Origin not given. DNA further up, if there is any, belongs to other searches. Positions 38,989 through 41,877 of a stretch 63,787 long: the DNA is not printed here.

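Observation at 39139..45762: Methyltransferase / lysine-free small protein / SNF2 helicase cassette that fits no described defence family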

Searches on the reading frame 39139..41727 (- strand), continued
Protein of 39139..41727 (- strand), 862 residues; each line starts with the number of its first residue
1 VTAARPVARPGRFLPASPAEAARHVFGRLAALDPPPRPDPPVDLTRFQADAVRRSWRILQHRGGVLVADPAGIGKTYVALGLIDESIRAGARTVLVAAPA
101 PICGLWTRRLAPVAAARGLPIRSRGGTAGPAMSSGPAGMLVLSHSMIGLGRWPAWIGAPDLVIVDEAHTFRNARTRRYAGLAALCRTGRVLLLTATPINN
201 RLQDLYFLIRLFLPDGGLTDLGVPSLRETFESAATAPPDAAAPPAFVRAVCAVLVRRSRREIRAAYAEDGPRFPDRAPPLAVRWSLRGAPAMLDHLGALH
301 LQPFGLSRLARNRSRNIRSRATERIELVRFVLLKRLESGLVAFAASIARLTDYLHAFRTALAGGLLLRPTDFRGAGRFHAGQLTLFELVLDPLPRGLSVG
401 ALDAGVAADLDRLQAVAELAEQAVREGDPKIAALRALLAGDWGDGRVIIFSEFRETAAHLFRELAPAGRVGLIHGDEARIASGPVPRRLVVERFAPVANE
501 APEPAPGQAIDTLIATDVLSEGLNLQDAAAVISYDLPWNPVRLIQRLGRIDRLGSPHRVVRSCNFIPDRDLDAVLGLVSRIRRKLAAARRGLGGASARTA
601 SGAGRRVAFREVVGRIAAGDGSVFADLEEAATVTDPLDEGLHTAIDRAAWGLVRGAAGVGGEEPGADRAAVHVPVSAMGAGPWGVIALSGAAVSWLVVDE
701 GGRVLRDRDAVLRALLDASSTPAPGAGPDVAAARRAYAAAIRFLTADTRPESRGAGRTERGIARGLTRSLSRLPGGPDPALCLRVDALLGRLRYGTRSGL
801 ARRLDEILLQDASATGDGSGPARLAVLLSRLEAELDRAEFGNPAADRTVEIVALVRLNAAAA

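Call 80: search_protein_families(library=pfam, proteins=[L020:6302-9586:+, L021:6314-9562:+, L022:6305-9550:+, L021:139-3324:+], max_evalue=0.01)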
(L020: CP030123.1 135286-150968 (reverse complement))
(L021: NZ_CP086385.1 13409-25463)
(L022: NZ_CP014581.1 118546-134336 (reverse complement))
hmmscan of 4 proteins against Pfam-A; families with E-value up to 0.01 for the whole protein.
L020:6302-9586:+ (1094 aa): 8 families
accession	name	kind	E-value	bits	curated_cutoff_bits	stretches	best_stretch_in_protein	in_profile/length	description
PF00271.37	Helicase_C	-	7.7e-18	65.2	23.5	1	634-770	2-110/110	Helicase conserved C-terminal domain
PF00176.29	SNF2-rel_dom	-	1e-14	54.8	24.9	2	334-451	124-236/290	SNF2-related domain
PF13091.12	PLDc_2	-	1.9e-12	47.6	27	1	45-179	28-132/132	PLD-like domain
PF04851.21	ResIII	-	2.6e-10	40.9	22.5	1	234-379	2-163/164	Type III restriction enzyme, res subunit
PF00270.35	DEAD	-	2.1e-07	31.2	26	1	323-381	104-162/167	DEAD/DEAH box helicase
PF25100.1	DUF7809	-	0.00055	20.7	27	0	953-1034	50-133/160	Domain of unknown function (DUF7809)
PF00614.28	PLDc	-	0.00065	20.1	21.9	1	127-148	4-26/28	Phospholipase D Active site motif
PF13401.12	AAA_22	-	0.0088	16.8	27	0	262-374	13-120/130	AAA domain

L021:6314-9562:+ (1082 aa): 5 families
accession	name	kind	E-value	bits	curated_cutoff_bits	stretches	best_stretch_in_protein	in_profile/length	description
PF00271.37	Helicase_C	-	1e-12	48.7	23.5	1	652-778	12-110/110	Helicase conserved C-terminal domain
PF13091.12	PLDc_2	-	4.5e-10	39.9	27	1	104-175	60-132/132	PLD-like domain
PF00176.29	SNF2-rel_dom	-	9.1e-08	32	24.9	1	334-439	126-227/290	SNF2-related domain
PF04851.21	ResIII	-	0.0058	17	22.5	0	332-376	124-162/164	Type III restriction enzyme, res subunit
PF00270.35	DEAD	-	0.007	16.5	26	0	331-377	115-161/167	DEAD/DEAH box helicase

L022:6305-9550:+ (1081 aa): 5 families
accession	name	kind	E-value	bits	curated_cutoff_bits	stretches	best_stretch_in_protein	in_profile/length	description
PF00271.37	Helicase_C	-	3.5e-14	53.4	23.5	1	669-806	5-110/110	Helicase conserved C-terminal domain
PF00176.29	SNF2-rel_dom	-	2e-10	40.7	24.9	1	245-295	10-67/290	SNF2-related domain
PF04851.21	ResIII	-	1e-05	25.9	22.5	1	246-390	17-163/164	Type III restriction enzyme, res subunit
PF00270.35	DEAD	-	8.1e-05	22.9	26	1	337-390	114-161/167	DEAD/DEAH box helicase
PF13872.12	AAA_34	-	0.0089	15.4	27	0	342-391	176-226/306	P-loop containing NTP hydrolase pore-1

L021:139-3324:+ (1061 aa): 6 families
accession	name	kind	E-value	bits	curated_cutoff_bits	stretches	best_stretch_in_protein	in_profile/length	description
PF07669.17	Eco57I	-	5.3e-41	141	25.3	1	412-699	2-171/171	Eco57I restriction-modification methylase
PF02384.22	N6_Mtase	-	2.4e-18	66.9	20.4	1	589-730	110-251/311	N-6 DNA Methylase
PF12950.13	TaqI_C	-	4.9e-11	43.4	26.5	1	836-998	1-117/118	TaqI-like C-terminal specificity domain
PF20473.4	MmeI_Mtase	-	5.5e-08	32.7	27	1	351-433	13-85/259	MmeI, DNA-methyltransferase domain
PF20465.4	MmeI_hel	-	0.00015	22.9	27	1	154-229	4-75/75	MmeI, helicase spacer domain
PF25120.1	DUF7814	-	0.00044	20.4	27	1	197-232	120-159/228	Domain of unknown function (DUF7814)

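Call 81: get_annotated_region(hit=H2, flank=7000)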
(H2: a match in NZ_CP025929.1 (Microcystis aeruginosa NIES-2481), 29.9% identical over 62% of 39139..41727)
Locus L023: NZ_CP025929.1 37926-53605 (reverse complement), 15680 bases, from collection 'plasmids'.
description: Microcystis aeruginosa NIES-2481 plasmid p1, complete sequence
organism: Microcystis aeruginosa NIES-2481 (NCBI taxid 1698524)
taxonomy: Bacteria; Cyanobacteriota; Cyanophyceae; Chroococcales; Microcystaceae; Microcystis; Microcystis aeruginosa; Microcystis aeruginosa NIES-2481
host: -; source: cell culture,freshwater; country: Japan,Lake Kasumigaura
typing (MOB-suite, as given by PLSDB): non-mobilizable
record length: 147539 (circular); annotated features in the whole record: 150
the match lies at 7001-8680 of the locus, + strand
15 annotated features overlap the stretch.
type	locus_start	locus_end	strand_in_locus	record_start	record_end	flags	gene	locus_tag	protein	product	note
CDS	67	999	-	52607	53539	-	-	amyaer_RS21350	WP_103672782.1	ATP-binding protein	-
CDS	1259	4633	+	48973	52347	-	-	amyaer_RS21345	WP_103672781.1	N-6 DNA methylase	GO:0006306 - DNA methylation [Evidence IEA]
CDS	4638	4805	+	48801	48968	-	-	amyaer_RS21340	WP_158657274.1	hypothetical protein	-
CDS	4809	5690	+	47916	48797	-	-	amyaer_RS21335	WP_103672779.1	nucleotidyltransferase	-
CDS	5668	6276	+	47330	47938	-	-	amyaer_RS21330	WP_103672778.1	SLATT domain-containing protein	-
CDS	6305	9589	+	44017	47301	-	-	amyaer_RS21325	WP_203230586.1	helicase-related protein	-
CDS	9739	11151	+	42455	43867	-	-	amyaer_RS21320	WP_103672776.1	MotA/TolQ/ExbB proton channel family protein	-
CDS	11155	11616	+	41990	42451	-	-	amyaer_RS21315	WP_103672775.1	hypothetical protein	-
CDS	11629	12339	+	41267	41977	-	-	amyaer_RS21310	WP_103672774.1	hypothetical protein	-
CDS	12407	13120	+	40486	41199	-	-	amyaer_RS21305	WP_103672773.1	DUF559 domain-containing protein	-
CDS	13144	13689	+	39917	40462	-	-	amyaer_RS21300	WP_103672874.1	NUDIX domain-containing protein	-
CDS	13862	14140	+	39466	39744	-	-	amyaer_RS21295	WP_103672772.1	hypothetical protein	-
CDS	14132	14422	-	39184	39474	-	-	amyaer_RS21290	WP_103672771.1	HNH endonuclease signature motif containing protein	-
CDS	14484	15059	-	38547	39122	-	-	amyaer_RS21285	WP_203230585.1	GIY-YIG nuclease family protein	-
CDS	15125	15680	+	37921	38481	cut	-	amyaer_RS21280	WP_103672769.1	site-specific integrase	GO:0015074 - DNA integration [Evidence IEA]; GO:0006310 - DNA recombination [Evidence IEA]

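Call 82: get_annotated_region(hit=H5, flank=7000)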
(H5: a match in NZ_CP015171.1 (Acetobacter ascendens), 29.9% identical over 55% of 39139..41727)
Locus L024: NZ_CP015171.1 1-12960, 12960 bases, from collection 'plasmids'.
description: Acetobacter ascendens strain LMG 1591 plasmid unnamed3, complete sequence
organism: Acetobacter ascendens (NCBI taxid 481146)
taxonomy: Bacteria; Pseudomonadota; Alphaproteobacteria; Rhodospirillales; Acetobacteraceae; Acetobacter; Acetobacter ascendens
host: -; source: single cell; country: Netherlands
typing (MOB-suite, as given by PLSDB): mobilizable; relaxase MOBQ
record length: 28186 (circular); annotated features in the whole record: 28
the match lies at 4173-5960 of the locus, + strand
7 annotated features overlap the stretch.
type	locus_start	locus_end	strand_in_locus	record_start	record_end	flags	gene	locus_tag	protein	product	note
CDS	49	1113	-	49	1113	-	-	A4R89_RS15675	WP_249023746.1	Abi family protein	-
CDS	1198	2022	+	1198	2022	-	-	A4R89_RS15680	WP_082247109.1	IS5-like element IS12528 family transposase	GO:0006313 - DNA transposition [Evidence IEA]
CDS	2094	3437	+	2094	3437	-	-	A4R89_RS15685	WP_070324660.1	IS1182 family transposase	-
CDS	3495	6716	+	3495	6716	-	-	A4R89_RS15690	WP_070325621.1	helicase-related protein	-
CDS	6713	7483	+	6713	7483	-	-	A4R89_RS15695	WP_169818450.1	DUF4391 domain-containing protein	-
CDS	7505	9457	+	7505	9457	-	-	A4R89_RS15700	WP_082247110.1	site-specific DNA-methyltransferase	GO:0006306 - obsolete DNA methylation [Evidence IEA]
CDS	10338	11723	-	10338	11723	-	-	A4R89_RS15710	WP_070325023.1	IS1380-like element IS1380A family transposase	GO:0006313 - DNA transposition [Evidence IEA]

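Call 83: search_protein_families(library=ncbifam, proteins=[L020:6302-9586:+, L021:6314-9562:+, L023:6305-9589:+, L021:139-3324:+, L023:1259-4633:+], max_evalue=1e-10)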
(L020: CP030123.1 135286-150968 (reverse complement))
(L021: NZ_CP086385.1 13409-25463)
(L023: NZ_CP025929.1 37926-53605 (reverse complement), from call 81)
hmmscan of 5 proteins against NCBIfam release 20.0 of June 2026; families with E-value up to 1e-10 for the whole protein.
L020:6302-9586:+ (1094 aa): 5 families
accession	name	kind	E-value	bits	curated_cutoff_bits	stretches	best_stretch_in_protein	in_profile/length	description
NF038317.1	DISARM_DrmD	equivalog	2e-41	142.3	610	1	332-851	235-692/1021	DISARM system SNF2-like helicase DrmD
NF042964.1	phospholipD_antiphage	equivalog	7.3e-37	127.1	1100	1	580-833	617-851/895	phospholipase D-like domain-containing anti-phage protein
NF038318.1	DISARM_DrmD_b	equivalog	2.8e-26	91.9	950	1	588-774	353-535/868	DISARM system SNF2-like helicase DrmD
NF041062.1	DpdE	equivalog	2e-23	82.3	500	1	689-769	558-639/1048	protein DpdE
NF003426.0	PRK04914.1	equivalog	1.4e-14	53.3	576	0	726-873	548-690/959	RNA polymerase-associated protein RapA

L021:6314-9562:+ (1082 aa): 4 families
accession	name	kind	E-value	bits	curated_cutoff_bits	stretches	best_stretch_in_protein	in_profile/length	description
NF038317.1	DISARM_DrmD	equivalog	1.6e-43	149.3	610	1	333-855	238-687/1021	DISARM system SNF2-like helicase DrmD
NF042964.1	phospholipD_antiphage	equivalog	4e-39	134.6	1100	1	581-818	635-828/895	phospholipase D-like domain-containing anti-phage protein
NF038318.1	DISARM_DrmD_b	equivalog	4.5e-20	71.4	950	0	624-782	379-535/868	DISARM system SNF2-like helicase DrmD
NF041062.1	DpdE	equivalog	6.7e-16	57.4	500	0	520-780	387-642/1048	protein DpdE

L023:6305-9589:+ (1094 aa): 6 families
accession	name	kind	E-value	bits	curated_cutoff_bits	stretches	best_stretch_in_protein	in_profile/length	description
NF038317.1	DISARM_DrmD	equivalog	7.8e-44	150.3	610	1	331-849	235-692/1021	DISARM system SNF2-like helicase DrmD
NF042964.1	phospholipD_antiphage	equivalog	5e-39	134.3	1100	1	333-814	358-834/895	phospholipase D-like domain-containing anti-phage protein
NF038318.1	DISARM_DrmD_b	equivalog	1.9e-26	92.5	950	1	575-776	329-539/868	DISARM system SNF2-like helicase DrmD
NF041062.1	DpdE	equivalog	1.6e-23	82.7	500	1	258-767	175-639/1048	protein DpdE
NF003426.0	PRK04914.1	equivalog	5.7e-16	57.9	576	0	725-864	549-683/959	RNA polymerase-associated protein RapA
NF058637.1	helic_SCO1167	equivalog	1.8e-11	42.8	1200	0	631-772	759-879/932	SCO1167/SCO6262 family helicase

L021:139-3324:+ (1061 aa): 3 families
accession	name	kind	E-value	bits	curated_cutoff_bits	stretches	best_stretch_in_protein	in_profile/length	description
NF033452.1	BREX_1_MTaseX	exception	2.9e-26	91.7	500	1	289-719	241-622/1210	BREX-1 system adenine-specific DNA-methyltransferase PglX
NF033451.1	BREX_2_MTaseX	equivalog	1.1e-17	63.1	400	0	591-942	345-689/1185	BREX-2 system adenine-specific DNA-methyltransferase PglX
NF033455.1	BREX_6_MTaseX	exception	5.7e-17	60.5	900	1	537-695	489-640/1319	BREX-6 system adenine-specific DNA-methyltransferase PglX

L023:1259-4633:+ (1124 aa): 2 families
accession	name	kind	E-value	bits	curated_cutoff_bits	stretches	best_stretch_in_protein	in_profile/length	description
NF033452.1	BREX_1_MTaseX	exception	1.5e-28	99.2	500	1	372-1096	253-889/1210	BREX-1 system adenine-specific DNA-methyltransferase PglX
NF033455.1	BREX_6_MTaseX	exception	2.5e-20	71.7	900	0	421-509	315-398/1319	BREX-6 system adenine-specific DNA-methyltransferase PglX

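Call 84: search_protein_families(library=padloc, proteins=[L020:6302-9586:+, L021:6314-9562:+, L023:6305-9589:+, L021:139-3324:+, L023:1259-4633:+], max_evalue=1e-20)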
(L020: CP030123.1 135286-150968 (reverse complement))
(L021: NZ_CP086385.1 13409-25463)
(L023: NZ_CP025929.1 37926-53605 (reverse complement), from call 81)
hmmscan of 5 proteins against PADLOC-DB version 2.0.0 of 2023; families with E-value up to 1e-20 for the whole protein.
L020:6302-9586:+ (1094 aa): 7 families
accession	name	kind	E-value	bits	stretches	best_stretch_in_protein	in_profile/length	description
PDLC01075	C3a139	-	1.7e-60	203.4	1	8-840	5-799/948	HKD+Snf2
PDLC02623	DrmD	-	5.4e-34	115.1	1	724-850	578-698/1040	DrmD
PDLC02621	DrmD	-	1.2e-33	114.4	1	430-852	335-711/1040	DrmD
PDLC02619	DrmD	-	8.3e-28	95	0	587-776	355-540/872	DrmD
PDLC02500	BrxHI|BrxHII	-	1.9e-22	77.7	0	700-836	504-637/933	BrxHI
PDLC00659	HmaA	-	1e-21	74.6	0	330-857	218-693/1176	SNF2 helicase / DEAD-box helicase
PDLC02193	PLD_Helicase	-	1.1e-21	74.7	0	612-783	649-811/905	-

L021:6314-9562:+ (1082 aa): 5 families
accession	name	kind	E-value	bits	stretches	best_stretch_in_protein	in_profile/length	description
PDLC01075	C3a139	-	1.7e-55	186.8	1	419-824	412-774/948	HKD+Snf2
PDLC02621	DrmD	-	2e-31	107.1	1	426-844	333-695/1040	DrmD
PDLC02623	DrmD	-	4.1e-28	95.7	0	731-826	577-670/1040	DrmD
PDLC02193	PLD_Helicase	-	2.6e-25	86.7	0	607-806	639-828/905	-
PDLC02619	DrmD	-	1.5e-21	74.3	0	624-784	382-540/872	DrmD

L023:6305-9589:+ (1094 aa): 7 families
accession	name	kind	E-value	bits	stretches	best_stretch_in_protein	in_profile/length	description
PDLC01075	C3a139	-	3.3e-65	219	1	7-829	5-791/948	HKD+Snf2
PDLC02621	DrmD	-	8e-36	121.7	1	425-850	331-711/1040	DrmD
PDLC02623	DrmD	-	2.1e-30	103.2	1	331-844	236-694/1040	DrmD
PDLC02619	DrmD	-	1.3e-28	97.6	0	587-776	353-542/872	DrmD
PDLC00659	HmaA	-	2.1e-24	83.4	1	436-853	304-696/1176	SNF2 helicase / DEAD-box helicase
PDLC02193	PLD_Helicase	-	4e-23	79.5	1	333-798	362-830/905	-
PDLC02500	BrxHI|BrxHII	-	4.2e-21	73.2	0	722-827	528-632/933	BrxHI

L021:139-3324:+ (1061 aa): 13 families
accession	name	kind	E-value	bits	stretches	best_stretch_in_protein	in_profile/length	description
PDLC03596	REase_MTase_IIG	-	6.9e-100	333.6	3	597-1014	704-1102/1148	Type IIG restriction enzyme-methyltransferase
PDLC03601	REase_MTase_IIG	-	1.2e-91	306.1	2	600-1004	669-1057/1110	Type IIG restriction enzyme-methyltransferase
PDLC03612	REase_MTase_IIG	-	1.2e-69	233.7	1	588-1041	792-1244/1247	Type IIG restriction enzyme-methyltransferase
PDLC03609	REase_MTase_IIG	-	1.6e-46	156.6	1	601-996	554-925/1066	Type IIG restriction enzyme-methyltransferase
PDLC03335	MTase_II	-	1.7e-39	134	1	602-1039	193-602/607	Type II methyltransferase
PDLC03313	MTase_II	-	8.7e-36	121.6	1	603-823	143-355/563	Type II methyltransferase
PDLC03604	REase_MTase_IIG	-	3e-33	112.9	1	601-948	531-871/1011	Type IIG restriction enzyme-methyltransferase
PDLC02643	DrmMI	-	3.5e-33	112.6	1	292-718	549-986/1347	DrmMI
PDLC03629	REase_MTase_IIG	-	1.1e-29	100.9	0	602-708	568-684/1182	Type IIG restriction enzyme-methyltransferase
PDLC03628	REase_MTase_IIG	-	3.5e-26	89.6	0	101-324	155-363/1100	Type IIG restriction enzyme-methyltransferase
PDLC03226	MTase_II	-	1.6e-24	84.5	1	603-1006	127-537/579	Type II methyltransferase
PDLC03245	MTase_II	-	3e-21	73.6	0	604-953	158-476/577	Type II methyltransferase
PDLC02646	DrmMI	-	9.1e-21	71.7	0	397-463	38-101/792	DrmMI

L023:1259-4633:+ (1124 aa): 13 families
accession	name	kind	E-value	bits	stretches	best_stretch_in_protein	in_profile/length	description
PDLC03596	REase_MTase_IIG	-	4.3e-92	307.8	2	429-539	535-641/1148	Type IIG restriction enzyme-methyltransferase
PDLC03612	REase_MTase_IIG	-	1.6e-85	286.2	1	480-1122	586-1245/1247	Type IIG restriction enzyme-methyltransferase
PDLC03601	REase_MTase_IIG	-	2.7e-80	268.6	1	167-1118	199-1103/1110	Type IIG restriction enzyme-methyltransferase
PDLC03609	REase_MTase_IIG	-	2.4e-37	126.2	0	172-539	190-533/1066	Type IIG restriction enzyme-methyltransferase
PDLC03628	REase_MTase_IIG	-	6.6e-36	121.8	0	165-401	151-369/1100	Type IIG restriction enzyme-methyltransferase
PDLC02643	DrmMI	-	3.7e-31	105.9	1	425-739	592-935/1347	DrmMI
PDLC03604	REase_MTase_IIG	-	5.3e-29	98.9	0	658-1120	512-1004/1011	Type IIG restriction enzyme-methyltransferase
PDLC03629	REase_MTase_IIG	-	7.3e-29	98.2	0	365-548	377-544/1182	Type IIG restriction enzyme-methyltransferase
PDLC02521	PglX|PglXI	-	1.5e-24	84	0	632-1094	436-857/1174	PglX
PDLC02638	DrmMI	-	3.9e-23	79.6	1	481-729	665-927/935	DrmMI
PDLC03335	MTase_II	-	1.1e-22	78.5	0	670-1068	186-574/607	Type II methyltransferase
PDLC03245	MTase_II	-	2.7e-21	73.8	0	642-1107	125-572/577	Type II methyltransferase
PDLC03248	MTase_II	-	8.8e-21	72.2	0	676-1092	82-501/521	Type II methyltransferase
